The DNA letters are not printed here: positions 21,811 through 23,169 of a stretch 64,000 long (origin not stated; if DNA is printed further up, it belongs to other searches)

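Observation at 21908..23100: rhuM cassette inserted at the 3' end of dnaN, bracketed by a perfect 53-bp direct repeat that begins exactly at the dnaN stop codon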

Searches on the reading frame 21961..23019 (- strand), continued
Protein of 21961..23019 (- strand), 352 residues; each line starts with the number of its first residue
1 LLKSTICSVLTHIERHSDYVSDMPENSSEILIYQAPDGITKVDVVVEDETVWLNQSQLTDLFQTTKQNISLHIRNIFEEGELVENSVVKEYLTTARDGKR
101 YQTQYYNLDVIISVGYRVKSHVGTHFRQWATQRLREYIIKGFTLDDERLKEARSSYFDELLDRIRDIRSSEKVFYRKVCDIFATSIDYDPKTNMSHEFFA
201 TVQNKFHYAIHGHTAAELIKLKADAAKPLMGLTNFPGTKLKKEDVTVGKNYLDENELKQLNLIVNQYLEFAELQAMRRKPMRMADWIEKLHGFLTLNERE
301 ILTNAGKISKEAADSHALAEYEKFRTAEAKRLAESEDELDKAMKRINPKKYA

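Call 67: search_solved_structures(query=window:21961-22953:-, max_evalue=1, show_alignments=1)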
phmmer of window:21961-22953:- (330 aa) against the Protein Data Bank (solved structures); distinct sequences matched with E-value up to 1: 10.
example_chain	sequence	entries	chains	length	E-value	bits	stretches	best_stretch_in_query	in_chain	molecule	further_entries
7tdz_F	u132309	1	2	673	0.4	13.1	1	210-273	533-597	Nuclear pore complex protein Nup96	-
6q97_n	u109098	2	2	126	0.46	12.9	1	243-310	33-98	30S ribosomal protein S9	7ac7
4v4v_AI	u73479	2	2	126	0.47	12.9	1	243-310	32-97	30S ribosomal subunit protein S9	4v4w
23wi_i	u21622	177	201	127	0.47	12.9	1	243-310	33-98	Small ribosomal subunit protein uS9 | 30S RIBOSOMAL PROTEIN S9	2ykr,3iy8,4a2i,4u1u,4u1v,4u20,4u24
4v6y_AI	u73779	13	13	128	0.48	12.9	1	243-310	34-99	30S ribosomal protein S9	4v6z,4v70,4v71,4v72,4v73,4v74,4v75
10fz_I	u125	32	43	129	0.48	12.9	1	243-310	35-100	Small ribosomal subunit protein uS9 | 30S ribosomal protein S9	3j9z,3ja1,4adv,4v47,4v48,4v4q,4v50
11bq_I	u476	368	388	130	0.49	12.8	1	243-310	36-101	Small ribosomal subunit protein uS9 | 30S ribosomal protein S9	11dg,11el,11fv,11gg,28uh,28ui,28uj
7qca_SL0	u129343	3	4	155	0.49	12.8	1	50-130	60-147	40S ribosomal protein S11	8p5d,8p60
7qg8_8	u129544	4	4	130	0.49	12.8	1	243-310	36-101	30S ribosomal protein S9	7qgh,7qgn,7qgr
6lk8_G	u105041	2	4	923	0.6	12.5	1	210-273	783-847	Nuclear pore complex protein Nup96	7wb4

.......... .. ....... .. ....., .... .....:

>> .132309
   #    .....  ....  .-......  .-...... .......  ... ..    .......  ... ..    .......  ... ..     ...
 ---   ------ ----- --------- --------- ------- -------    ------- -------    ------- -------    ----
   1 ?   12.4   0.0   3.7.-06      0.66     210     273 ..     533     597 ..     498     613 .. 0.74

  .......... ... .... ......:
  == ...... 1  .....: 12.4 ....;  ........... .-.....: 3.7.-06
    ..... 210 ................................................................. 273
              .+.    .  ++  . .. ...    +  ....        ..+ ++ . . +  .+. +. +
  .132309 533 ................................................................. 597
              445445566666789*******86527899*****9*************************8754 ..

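Call 72: predict_structure(alignment_id=A2)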
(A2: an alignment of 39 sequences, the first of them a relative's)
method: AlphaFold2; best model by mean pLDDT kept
length: 330 residues; sequences in the alignment: 39
mean_pLDDT: 52.5   pTM: 0.38
mean pLDDT of the five models: 52.5, 50.9, 50.1, 48.1, 48.0
residues with pLDDT >= 90: 0; 70-90: 49; 50-70: 127; < 50: 154
segments of 3 or more residues with pLDDT < 50: 1-6, 24-27, 113-166, 175-232, 278-280, 282-284, 325-330
pLDDT, mean of each block of 10 residues (from residue 1): 43 53 52 81 84 72 73 66 73 68 60 46 37 36 34 45 48 50 40 39 36 33 34 49 54 53 57 48 49 55 65 52 45
secondary structure, 60 per line:
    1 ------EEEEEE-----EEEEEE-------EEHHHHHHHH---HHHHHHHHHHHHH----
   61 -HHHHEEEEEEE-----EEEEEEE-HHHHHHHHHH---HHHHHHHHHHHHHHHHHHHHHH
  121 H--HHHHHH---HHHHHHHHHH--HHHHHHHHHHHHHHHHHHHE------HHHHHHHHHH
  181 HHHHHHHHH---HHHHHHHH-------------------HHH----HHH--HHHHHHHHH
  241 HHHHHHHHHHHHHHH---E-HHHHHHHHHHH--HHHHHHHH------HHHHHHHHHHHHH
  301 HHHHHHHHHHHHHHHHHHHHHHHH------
elements in order: E7-12 E18-23 H33-40 H44-56 H62-65 E66-72 E78-84 H86-95 H99-121 H124-129 H133-142 H145-163 H171-189 H193-200 H232-255 H261-271 H274-281 H288-324

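Call 73: find_encoding_contigs(protein=P0010, flank=3000, max_places=2)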
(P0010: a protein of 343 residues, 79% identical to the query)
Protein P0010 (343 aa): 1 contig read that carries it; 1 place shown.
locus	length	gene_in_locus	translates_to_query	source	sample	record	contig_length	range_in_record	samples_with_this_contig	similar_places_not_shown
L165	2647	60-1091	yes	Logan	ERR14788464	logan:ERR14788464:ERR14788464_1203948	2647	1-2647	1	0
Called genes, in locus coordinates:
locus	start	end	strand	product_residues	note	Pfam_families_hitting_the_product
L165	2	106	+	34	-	?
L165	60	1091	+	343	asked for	PF13310:Virulence_RhuM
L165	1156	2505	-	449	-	PF03544:TonB_C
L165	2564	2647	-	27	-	?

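Call 74: find_encoding_contigs(protein=P0009, flank=3000, max_places=2)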
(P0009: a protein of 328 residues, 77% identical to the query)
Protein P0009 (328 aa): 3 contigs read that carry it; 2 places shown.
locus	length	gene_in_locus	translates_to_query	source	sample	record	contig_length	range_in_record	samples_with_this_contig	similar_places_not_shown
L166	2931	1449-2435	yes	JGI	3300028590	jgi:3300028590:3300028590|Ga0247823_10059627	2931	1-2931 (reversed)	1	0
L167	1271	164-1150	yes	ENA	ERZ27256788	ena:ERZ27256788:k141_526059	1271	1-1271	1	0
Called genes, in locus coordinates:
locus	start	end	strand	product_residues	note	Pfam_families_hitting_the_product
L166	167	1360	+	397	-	PF00712:DNA_pol3_beta, PF02767:DNA_pol3_beta_2, PF02768:DNA_pol3_beta_3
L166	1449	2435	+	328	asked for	PF13310:Virulence_RhuM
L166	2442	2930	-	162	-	?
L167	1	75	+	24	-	?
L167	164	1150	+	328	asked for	PF13310:Virulence_RhuM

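Call 75: find_encoding_contigs(protein=P0004, flank=3000, max_places=2)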
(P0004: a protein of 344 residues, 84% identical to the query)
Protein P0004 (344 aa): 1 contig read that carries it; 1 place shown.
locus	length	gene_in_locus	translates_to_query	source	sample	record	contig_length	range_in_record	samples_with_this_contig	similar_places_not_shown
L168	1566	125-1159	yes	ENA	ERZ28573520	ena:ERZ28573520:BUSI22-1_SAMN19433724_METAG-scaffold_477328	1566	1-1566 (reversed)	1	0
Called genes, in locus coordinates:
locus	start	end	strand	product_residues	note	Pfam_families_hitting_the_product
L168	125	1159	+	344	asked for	PF13310:Virulence_RhuM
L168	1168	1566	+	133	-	?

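Call 76: find_encoding_contigs(protein=P0012, flank=3000, max_places=2)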
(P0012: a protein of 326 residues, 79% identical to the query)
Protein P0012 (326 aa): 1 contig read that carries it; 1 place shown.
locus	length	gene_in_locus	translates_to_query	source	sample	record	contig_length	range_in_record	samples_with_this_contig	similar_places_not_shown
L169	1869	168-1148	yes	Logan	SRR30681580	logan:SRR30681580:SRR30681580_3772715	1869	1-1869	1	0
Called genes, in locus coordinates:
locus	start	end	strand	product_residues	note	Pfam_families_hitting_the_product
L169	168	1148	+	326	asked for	PF13310:Virulence_RhuM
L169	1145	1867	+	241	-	?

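Call 86: search_protein_families(library=pfam, proteins=[L081:1300-1962:-, L081:1959-2714:-, L081:2959-4038:+, L084:2133-2792:+], max_evalue=0.001)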
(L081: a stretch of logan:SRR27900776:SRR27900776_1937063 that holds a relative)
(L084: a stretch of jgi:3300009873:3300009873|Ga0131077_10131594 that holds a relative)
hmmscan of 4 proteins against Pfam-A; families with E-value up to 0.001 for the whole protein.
L081:1300-1962:- (220 aa): 2 families
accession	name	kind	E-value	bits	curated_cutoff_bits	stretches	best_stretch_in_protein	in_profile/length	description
PF13489.12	Methyltransf_23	-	1.5e-05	25.2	27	1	25-206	9-163/164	Methyltransferase domain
PF10281.14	Ish1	-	0.00053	20.7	26.6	0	185-207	1-22/37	Putative nuclear envelope organisation protein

L081:1959-2714:- (251 aa): 0 families

L081:2959-4038:+ (360 aa): 2 families
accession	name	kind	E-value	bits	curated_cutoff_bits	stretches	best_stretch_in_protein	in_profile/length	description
PF13481.12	AAA_25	-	3.9e-05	23.8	27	1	308-354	16-62/195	AAA domain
PF01807.25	Zn_ribbon_DnaG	-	0.00073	19.7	24.9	0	10-62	11-60/98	CHC2 zinc finger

L084:2133-2792:+ (219 aa): 0 families

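Call 89: search_protein_families(library=pfam, proteins=[L126:2253-2717:+, L113:1799-2722:+, L088:1493-1735:+, L087:32-1585:+, L103:2616-2933:+, L131:1749-2867:+, L100:2540-2944:+, L100:332-1276:+], max_evalue=0.01)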
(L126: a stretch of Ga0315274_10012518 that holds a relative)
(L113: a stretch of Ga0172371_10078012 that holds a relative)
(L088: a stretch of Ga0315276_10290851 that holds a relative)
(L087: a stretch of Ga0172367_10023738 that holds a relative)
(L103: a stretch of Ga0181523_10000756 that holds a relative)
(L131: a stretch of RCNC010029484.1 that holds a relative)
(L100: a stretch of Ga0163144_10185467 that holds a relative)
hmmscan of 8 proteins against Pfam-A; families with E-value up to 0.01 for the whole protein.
L126:2253-2717:+ (154 aa): 2 families
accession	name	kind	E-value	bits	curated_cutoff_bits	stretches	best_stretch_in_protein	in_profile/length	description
PF15919.11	HicB_lk_antitox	-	6.8e-13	49.3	27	1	89-152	1-65/123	HicB_like antitoxin of bacterial toxin-antitoxin system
PF21748.3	UPF0150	-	1e-06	29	27.3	1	96-142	17-63/64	UPF0150-like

L113:1799-2722:+ (307 aa): 1 family
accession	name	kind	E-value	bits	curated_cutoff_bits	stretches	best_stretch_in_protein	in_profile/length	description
PF01867.21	Cas_Cas1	-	1.8e-15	57.3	22.3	2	132-243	143-254/283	CRISPR associated protein Cas1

L088:1493-1735:+ (81 aa): 0 families

L087:32-1585:+ (517 aa): 1 family
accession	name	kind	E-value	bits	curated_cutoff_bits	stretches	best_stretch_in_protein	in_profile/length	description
PF00593.30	TonB_dep_Rec_b-barrel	-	1.5e-37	131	27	1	83-479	55-436/436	TonB dependent receptor-like, beta-barrel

L103:2616-2933:+ (105 aa): 1 family
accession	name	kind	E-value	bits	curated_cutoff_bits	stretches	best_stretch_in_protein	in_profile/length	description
PF04266.20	ASCH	-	0.004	18.3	21.2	1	21-92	1-67/103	ASCH domain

L131:1749-2867:+ (373 aa): 1 family
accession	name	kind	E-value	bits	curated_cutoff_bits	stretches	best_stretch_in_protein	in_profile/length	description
PF01420.25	Methylase_S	-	1.2e-15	58.6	22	1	37-218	1-163/168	Type I restriction modification DNA specificity domain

L100:2540-2944:+ (135 aa): 0 families

L100:332-1276:+ (314 aa): 1 family
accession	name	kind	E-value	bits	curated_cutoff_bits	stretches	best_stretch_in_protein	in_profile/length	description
PF07751.16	Abi_2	-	1.6e-51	175.7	25.6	1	32-224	2-184/184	Abi-like protein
